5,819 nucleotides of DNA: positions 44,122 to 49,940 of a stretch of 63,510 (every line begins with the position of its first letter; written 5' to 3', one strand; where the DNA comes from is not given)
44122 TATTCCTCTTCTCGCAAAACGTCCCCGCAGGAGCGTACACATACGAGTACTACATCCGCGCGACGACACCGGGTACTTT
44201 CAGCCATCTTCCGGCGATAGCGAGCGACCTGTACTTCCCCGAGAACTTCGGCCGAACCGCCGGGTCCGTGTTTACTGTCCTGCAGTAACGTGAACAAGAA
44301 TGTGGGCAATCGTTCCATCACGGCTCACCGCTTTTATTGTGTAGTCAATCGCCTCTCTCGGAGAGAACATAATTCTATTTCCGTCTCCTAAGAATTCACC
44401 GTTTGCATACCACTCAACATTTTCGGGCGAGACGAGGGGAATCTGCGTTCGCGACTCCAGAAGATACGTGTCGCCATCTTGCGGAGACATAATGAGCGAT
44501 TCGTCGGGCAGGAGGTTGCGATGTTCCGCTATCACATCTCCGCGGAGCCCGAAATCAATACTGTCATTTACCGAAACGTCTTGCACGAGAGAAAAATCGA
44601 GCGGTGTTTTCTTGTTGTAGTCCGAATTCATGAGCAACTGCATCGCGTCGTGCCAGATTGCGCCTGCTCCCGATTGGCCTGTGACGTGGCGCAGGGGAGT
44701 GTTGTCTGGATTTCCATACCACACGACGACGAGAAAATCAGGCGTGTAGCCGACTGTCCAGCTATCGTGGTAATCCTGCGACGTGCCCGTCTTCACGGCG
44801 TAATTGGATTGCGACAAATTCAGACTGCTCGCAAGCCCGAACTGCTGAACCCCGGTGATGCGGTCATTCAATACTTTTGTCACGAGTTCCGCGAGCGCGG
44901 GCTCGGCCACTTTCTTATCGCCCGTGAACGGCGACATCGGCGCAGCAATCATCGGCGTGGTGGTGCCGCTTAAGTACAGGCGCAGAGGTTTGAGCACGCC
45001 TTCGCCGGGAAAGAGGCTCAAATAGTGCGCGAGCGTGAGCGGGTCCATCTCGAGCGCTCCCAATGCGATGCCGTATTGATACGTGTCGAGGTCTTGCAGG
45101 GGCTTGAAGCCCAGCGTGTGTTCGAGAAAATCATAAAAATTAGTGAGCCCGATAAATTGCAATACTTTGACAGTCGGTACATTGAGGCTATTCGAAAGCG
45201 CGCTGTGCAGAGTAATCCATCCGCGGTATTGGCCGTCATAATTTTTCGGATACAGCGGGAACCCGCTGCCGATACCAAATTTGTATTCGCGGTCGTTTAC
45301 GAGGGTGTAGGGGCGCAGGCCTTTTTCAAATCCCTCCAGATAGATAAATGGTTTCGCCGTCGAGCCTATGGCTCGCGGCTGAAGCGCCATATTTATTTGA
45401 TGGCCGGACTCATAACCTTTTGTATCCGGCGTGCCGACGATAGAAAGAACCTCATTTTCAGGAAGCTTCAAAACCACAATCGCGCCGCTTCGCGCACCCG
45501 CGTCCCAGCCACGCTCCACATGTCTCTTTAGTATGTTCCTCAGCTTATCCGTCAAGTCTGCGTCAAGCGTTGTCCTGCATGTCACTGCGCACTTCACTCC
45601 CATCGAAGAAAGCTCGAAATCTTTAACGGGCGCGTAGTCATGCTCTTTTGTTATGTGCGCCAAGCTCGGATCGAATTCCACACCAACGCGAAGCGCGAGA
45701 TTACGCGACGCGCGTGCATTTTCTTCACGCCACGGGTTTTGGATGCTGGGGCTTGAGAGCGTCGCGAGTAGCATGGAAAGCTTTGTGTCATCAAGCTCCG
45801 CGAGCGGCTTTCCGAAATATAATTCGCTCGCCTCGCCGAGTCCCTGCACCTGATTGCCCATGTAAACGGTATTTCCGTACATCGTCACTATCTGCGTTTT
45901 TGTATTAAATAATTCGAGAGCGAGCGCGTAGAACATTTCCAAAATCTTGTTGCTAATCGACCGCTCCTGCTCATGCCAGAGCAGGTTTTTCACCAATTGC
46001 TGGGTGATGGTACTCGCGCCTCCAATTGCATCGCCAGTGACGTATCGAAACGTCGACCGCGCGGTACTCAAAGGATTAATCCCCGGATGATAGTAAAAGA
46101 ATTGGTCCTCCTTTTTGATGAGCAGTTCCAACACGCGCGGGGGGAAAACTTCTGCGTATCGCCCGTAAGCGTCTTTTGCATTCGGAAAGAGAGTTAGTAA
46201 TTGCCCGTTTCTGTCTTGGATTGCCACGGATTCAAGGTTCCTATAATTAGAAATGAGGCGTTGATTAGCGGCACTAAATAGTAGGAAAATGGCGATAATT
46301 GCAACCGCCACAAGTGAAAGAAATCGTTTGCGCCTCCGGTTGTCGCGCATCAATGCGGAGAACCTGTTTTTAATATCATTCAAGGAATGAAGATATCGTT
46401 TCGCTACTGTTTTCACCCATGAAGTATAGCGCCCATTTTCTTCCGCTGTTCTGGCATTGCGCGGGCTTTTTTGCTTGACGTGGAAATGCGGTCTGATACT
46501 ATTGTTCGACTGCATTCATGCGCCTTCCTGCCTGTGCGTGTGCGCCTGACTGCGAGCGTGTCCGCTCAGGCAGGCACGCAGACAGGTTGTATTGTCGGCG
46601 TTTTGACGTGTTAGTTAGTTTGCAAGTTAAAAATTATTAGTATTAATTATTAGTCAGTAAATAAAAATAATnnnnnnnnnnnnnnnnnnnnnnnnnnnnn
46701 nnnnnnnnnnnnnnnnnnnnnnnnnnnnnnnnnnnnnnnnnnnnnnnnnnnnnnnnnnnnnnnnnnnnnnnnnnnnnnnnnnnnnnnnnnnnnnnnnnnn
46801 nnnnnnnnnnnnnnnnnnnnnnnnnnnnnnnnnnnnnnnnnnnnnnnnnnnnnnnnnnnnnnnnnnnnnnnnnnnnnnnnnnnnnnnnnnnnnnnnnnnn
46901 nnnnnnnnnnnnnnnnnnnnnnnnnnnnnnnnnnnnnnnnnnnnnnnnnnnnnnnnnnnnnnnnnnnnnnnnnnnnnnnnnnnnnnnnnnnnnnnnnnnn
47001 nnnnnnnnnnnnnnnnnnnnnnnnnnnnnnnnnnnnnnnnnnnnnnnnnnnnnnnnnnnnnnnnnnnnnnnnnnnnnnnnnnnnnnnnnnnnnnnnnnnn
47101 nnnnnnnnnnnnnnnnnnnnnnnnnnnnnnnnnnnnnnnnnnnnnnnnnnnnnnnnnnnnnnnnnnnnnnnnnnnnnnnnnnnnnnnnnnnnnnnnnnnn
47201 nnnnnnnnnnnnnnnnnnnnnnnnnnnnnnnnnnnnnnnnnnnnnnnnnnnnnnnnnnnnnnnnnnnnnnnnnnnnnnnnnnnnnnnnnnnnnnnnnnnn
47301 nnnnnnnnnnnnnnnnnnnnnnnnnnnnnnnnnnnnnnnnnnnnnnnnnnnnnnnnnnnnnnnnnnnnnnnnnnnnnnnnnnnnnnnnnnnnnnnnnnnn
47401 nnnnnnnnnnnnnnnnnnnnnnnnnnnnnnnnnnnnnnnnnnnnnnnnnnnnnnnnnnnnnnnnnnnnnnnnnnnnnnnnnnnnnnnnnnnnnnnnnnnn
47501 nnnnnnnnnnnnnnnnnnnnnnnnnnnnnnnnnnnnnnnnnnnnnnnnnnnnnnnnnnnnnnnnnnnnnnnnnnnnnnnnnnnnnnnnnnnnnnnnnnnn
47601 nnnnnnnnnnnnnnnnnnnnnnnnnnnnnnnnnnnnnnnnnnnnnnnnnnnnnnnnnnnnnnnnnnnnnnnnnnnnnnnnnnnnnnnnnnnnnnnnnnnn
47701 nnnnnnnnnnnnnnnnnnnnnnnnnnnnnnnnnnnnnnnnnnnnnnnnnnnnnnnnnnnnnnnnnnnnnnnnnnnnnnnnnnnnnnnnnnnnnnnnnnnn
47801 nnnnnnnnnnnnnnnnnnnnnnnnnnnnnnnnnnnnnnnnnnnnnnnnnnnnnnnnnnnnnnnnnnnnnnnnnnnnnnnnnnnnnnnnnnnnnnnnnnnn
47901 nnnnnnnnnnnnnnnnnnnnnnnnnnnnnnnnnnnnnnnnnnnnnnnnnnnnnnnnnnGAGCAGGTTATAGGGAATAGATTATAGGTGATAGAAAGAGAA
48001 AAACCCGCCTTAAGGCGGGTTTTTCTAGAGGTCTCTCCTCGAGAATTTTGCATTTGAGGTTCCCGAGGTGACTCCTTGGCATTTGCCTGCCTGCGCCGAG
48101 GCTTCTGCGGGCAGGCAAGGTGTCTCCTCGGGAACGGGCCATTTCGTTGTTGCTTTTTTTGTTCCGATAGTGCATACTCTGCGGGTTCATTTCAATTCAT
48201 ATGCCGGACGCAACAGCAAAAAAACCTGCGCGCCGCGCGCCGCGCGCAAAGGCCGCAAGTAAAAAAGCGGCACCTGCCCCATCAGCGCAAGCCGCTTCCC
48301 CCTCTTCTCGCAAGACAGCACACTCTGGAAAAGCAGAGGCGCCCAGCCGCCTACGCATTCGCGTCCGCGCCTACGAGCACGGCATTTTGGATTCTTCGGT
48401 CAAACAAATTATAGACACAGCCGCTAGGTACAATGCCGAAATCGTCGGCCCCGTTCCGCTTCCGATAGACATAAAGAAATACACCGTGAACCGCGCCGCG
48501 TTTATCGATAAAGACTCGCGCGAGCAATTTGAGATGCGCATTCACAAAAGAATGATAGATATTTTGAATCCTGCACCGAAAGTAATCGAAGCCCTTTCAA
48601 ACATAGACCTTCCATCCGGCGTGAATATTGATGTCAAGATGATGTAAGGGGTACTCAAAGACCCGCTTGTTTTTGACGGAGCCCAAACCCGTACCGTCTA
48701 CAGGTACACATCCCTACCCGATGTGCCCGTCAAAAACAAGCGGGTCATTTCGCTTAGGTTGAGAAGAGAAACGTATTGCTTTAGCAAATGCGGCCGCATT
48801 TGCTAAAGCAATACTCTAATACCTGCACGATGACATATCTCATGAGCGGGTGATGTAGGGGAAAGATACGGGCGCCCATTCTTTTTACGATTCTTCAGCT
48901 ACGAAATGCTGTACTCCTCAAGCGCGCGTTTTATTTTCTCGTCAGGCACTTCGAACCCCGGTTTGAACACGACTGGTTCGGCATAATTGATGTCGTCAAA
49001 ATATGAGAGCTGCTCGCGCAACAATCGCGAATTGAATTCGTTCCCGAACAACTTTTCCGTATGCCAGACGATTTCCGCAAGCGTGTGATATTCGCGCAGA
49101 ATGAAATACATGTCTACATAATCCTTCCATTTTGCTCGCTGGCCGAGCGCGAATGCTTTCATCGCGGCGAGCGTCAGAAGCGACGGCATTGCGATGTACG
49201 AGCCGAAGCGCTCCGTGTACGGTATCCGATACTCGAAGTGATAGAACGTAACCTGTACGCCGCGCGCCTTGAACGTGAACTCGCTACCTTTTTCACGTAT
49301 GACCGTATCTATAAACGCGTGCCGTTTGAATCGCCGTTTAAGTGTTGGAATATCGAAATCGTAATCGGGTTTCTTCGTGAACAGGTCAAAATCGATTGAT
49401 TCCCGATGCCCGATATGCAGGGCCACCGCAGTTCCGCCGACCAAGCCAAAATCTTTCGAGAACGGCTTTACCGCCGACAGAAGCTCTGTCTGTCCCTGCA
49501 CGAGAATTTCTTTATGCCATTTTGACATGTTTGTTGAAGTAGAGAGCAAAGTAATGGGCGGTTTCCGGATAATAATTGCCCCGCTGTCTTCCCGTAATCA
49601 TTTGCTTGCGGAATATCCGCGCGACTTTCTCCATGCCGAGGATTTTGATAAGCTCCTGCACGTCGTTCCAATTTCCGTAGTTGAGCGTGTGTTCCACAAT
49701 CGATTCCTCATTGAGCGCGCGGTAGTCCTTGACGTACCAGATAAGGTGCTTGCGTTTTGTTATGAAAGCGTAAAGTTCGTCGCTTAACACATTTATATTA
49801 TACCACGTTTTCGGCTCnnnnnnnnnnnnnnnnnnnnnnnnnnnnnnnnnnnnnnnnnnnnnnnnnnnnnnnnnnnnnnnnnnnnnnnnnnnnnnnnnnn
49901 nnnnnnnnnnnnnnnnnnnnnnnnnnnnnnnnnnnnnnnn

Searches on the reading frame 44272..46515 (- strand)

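Call 98: search_protein_families(library=pfam, proteins=[window:44272-46515:-], max_evalue=0.001)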
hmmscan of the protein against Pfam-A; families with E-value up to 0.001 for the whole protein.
window:44272-46515:- (747 aa): 2 families
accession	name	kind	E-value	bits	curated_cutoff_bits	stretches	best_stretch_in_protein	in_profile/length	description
PF00912.28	Transgly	-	7.2e-41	140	27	1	114-273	13-172/178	Transglycosylase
PF00905.27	Transpeptidase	-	7e-17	62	22.1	1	344-625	1-298/299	Penicillin binding protein transpeptidase domain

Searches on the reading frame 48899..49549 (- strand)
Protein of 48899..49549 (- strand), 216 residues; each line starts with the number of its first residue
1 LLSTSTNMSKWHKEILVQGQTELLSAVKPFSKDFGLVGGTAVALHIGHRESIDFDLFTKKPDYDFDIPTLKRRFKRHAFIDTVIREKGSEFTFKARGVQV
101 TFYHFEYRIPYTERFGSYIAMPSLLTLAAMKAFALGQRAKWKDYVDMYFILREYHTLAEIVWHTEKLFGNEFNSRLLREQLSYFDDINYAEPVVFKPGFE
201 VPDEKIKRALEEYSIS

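Call 12: search_protein_families(library=pfam, proteins=[window:48899-49549:-], max_evalue=0.1)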
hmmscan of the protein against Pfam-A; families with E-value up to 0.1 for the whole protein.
window:48899-49549:- (216 aa): 1 family
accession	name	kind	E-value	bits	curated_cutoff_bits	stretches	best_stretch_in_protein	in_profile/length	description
PF08843.17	AbiEii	-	1.3e-11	45.3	22.5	1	24-161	3-179/238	Nucleotidyl transferase AbiEii toxin, Type IV TA system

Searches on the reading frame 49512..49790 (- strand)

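Call 12: search_protein_families(library=pfam, proteins=[window:49512-49790:-], max_evalue=0.1)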
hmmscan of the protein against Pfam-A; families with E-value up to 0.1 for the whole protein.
window:49512-49790:- (92 aa): 2 families
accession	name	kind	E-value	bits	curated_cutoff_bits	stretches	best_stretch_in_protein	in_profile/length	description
PF21956.1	DUF6922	-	2.3e-05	24.2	27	1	28-59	20-51/52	Family of unknown function (DUF6922)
PF14300.12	DMP19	-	0.063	14.3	25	1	15-65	8-62/112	DMP19-like protein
